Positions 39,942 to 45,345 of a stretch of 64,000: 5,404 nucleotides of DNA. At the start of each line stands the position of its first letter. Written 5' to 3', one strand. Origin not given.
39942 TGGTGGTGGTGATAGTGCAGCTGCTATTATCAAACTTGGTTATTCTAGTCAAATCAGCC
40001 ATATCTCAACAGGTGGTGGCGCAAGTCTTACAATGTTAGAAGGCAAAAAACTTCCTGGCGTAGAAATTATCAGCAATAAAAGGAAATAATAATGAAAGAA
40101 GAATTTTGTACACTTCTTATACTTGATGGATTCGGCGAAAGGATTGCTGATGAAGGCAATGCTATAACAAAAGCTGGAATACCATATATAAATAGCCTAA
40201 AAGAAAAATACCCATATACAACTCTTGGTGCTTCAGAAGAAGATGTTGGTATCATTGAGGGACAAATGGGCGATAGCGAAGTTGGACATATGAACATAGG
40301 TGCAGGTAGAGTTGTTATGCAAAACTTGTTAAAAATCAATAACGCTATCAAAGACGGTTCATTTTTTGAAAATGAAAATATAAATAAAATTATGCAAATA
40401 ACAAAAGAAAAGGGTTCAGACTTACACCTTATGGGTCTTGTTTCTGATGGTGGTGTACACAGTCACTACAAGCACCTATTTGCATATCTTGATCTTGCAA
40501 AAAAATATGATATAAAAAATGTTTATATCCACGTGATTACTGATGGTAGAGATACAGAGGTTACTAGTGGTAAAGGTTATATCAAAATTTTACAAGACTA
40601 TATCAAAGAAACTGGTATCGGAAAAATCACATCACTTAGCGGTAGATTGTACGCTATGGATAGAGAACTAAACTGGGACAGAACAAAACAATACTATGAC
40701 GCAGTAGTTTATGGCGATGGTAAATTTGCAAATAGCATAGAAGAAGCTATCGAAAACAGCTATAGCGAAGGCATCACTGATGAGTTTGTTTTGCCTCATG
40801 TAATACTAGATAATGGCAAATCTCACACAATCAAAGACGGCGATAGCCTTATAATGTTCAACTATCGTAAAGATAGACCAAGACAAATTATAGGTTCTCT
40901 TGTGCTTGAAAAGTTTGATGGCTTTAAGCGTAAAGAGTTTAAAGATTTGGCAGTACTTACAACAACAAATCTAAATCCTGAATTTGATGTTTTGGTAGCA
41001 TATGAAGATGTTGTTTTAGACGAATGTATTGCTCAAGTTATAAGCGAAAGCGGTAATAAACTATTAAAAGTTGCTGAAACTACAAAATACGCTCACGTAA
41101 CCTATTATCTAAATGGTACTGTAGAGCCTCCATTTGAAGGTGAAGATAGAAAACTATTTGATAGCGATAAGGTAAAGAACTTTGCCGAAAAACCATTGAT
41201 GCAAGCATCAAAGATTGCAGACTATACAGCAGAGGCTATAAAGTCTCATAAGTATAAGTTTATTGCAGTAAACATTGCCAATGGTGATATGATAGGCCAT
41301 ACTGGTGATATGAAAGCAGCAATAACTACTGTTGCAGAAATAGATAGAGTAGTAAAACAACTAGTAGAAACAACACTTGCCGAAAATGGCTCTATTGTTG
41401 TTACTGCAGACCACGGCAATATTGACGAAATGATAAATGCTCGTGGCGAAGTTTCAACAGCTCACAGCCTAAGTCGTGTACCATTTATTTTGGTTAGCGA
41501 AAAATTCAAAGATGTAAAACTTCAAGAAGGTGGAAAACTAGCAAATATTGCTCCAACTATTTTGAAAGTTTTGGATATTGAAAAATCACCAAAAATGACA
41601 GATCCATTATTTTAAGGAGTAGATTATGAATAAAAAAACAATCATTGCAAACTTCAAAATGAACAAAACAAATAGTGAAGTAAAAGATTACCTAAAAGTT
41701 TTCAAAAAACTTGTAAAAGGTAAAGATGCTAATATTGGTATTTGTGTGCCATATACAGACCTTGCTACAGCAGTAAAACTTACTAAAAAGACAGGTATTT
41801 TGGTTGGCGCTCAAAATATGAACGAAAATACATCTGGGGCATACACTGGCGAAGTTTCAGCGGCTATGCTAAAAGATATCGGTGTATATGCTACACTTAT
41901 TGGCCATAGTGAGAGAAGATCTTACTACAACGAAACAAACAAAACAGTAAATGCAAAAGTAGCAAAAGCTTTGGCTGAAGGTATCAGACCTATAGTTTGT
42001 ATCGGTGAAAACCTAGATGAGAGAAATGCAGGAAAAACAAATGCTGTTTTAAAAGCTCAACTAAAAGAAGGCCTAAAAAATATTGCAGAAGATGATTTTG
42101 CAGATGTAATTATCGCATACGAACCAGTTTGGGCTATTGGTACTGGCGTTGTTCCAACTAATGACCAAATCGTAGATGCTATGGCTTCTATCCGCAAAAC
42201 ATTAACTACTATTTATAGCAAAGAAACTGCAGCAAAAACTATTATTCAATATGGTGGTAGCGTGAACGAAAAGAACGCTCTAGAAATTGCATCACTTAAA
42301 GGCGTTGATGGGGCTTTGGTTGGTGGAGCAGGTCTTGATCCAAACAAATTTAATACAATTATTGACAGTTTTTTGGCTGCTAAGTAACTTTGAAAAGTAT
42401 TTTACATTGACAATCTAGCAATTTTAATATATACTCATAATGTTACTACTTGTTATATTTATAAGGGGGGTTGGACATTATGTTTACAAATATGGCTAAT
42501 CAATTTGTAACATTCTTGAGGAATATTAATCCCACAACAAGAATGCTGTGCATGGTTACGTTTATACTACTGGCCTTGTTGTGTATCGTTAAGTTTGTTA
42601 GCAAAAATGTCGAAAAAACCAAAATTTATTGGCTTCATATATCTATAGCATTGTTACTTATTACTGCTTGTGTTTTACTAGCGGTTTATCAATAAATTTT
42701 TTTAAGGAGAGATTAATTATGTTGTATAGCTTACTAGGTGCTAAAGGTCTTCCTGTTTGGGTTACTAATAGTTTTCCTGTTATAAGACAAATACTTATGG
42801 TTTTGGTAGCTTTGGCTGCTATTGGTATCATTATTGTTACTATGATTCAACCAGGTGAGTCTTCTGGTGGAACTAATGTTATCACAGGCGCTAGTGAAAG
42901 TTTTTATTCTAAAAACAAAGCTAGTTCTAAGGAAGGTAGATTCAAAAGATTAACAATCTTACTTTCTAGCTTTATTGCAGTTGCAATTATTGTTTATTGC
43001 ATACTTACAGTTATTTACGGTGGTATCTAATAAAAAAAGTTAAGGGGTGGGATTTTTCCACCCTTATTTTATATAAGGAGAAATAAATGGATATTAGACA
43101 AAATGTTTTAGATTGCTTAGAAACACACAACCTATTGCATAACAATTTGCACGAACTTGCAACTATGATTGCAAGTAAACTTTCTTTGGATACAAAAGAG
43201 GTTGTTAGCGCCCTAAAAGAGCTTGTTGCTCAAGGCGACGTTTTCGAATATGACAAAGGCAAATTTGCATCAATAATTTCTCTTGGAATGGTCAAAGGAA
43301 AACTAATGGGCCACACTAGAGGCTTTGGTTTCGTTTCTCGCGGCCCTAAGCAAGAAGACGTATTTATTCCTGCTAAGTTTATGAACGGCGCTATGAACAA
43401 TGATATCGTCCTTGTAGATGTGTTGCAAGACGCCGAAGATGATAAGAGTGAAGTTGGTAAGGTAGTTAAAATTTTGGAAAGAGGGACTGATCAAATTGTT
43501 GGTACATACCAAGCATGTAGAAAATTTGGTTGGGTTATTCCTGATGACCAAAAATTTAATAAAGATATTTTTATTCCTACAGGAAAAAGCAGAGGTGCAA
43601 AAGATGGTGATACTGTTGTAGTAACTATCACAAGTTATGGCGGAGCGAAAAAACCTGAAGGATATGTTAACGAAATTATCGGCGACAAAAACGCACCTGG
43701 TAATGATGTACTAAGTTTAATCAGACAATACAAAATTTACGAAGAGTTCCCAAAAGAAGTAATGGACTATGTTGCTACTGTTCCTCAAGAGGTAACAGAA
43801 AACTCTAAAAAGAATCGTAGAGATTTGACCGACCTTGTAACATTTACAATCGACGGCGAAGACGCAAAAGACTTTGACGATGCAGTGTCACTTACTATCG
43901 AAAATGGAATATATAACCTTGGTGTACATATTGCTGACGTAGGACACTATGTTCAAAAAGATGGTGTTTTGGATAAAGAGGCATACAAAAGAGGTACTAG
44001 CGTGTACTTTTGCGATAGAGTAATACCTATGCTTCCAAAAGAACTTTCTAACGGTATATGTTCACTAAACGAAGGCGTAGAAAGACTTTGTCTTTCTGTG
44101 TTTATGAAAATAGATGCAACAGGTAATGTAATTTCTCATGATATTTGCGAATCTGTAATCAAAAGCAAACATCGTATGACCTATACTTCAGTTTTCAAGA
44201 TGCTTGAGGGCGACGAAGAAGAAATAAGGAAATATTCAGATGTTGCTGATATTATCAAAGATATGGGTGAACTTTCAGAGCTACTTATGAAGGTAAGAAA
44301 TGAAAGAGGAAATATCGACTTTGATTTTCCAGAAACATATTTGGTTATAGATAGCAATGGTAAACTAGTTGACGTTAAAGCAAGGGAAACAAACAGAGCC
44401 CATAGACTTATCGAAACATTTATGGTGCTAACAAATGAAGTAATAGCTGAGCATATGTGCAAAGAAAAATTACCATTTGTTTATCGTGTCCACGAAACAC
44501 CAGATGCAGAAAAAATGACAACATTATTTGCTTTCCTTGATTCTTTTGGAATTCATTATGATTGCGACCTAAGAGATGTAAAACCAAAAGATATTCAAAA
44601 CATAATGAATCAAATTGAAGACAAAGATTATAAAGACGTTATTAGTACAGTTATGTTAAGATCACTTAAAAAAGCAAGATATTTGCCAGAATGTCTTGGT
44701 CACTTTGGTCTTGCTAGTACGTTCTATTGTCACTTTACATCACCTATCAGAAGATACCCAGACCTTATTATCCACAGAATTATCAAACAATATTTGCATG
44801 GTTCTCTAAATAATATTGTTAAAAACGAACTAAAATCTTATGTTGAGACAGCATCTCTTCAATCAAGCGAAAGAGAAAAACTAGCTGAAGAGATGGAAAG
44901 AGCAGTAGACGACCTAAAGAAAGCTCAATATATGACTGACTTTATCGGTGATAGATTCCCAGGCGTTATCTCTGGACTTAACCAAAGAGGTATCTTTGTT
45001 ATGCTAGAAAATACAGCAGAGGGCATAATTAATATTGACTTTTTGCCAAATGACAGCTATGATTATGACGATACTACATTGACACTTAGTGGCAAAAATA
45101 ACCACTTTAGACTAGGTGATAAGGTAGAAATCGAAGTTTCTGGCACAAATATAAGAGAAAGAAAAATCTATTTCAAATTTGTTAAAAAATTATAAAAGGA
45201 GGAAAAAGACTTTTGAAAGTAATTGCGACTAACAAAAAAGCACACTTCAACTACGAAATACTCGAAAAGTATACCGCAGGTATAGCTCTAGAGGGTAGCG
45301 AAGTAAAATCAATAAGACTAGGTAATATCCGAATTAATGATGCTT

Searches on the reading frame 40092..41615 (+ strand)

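Call 60: search_protein_families(library=pfam, proteins=[window:40092-41615:+], max_evalue=0.00001)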
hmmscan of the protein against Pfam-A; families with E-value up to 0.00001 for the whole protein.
window:40092-41615:+ (507 aa): 2 families
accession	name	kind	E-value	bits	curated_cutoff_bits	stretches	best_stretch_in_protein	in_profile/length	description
PF06415.18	iPGM_N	-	2.7e-77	259.6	27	1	82-293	1-214/217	BPG-independent PGAM N-terminus (iPGM_N)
PF01676.23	Metalloenzyme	-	1.9e-63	214.8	24.3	1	6-497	3-251/252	Metalloenzyme superfamily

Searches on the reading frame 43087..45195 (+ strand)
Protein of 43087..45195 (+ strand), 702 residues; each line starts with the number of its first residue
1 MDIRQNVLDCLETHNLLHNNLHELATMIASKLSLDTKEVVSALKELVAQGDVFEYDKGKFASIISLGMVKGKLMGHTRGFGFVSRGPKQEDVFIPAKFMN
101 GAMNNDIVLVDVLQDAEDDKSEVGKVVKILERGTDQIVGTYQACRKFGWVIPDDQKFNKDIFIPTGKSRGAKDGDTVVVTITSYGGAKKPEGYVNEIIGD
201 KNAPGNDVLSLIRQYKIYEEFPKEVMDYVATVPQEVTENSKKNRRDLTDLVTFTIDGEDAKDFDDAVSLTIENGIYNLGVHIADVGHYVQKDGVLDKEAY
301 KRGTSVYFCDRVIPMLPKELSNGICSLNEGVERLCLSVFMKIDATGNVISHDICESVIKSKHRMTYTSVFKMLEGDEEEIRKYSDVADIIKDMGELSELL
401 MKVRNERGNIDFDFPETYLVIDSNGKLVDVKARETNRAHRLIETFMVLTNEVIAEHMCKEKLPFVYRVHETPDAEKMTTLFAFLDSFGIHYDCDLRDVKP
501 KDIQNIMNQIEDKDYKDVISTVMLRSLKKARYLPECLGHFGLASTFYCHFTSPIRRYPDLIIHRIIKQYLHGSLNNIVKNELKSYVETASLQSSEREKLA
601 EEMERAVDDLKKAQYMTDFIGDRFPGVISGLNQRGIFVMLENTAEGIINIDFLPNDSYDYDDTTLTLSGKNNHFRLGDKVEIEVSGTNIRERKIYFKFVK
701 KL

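Call 60: search_protein_families(library=pfam, proteins=[window:43087-45195:+], max_evalue=0.00001)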
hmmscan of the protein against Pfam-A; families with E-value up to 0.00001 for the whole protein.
window:43087-45195:+ (702 aa): 4 families
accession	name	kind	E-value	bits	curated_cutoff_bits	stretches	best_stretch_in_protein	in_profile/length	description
PF00773.25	RNB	-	5.7e-111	371.3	29.3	1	244-571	1-325/326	RNB domain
PF17876.7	CSD2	-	2.5e-33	114.4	26.2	2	149-222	1-74/74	Cold shock domain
PF08206.17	OB_RNB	-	3.4e-26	91.1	24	2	71-129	1-58/58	Ribonuclease B OB domain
PF00575.29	S1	-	6.5e-06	26.9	22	0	618-693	2-68/74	S1 RNA binding domain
